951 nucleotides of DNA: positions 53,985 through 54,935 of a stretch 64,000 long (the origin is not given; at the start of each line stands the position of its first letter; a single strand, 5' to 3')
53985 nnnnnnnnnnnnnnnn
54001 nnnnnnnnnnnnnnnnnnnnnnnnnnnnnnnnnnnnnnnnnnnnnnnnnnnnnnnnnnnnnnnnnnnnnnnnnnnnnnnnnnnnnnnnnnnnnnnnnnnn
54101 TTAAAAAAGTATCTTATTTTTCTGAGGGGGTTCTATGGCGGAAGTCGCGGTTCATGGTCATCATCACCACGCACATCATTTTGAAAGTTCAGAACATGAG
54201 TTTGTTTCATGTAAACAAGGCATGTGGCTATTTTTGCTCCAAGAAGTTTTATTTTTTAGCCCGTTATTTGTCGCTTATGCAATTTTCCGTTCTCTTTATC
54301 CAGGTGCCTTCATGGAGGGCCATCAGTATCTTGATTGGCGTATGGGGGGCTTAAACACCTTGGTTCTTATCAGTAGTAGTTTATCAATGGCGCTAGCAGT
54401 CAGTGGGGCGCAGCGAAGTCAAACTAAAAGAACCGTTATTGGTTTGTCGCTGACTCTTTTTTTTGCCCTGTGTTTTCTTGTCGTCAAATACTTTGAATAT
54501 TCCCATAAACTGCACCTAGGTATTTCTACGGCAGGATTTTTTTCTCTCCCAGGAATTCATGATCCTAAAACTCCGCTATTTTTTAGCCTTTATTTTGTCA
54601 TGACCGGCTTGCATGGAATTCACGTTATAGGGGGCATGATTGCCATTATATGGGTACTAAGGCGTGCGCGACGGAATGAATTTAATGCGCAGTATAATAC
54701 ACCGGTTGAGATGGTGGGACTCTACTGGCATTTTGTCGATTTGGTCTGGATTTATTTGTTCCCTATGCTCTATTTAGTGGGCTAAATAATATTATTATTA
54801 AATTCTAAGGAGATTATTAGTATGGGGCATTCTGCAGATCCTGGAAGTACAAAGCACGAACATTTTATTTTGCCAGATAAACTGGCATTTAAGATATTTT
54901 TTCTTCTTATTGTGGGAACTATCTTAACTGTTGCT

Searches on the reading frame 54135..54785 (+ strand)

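Call 79: search_protein_families(library=pfam, proteins=[window:54135-54785:+], max_evalue=0.0001)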
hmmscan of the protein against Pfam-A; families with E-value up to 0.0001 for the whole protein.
window:54135-54785:+ (216 aa): 1 family
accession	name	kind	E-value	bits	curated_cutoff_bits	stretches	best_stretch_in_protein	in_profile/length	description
PF00510.24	COX3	-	3.9e-18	66.7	23.8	1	25-214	75-255/258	Cytochrome c oxidase subunit III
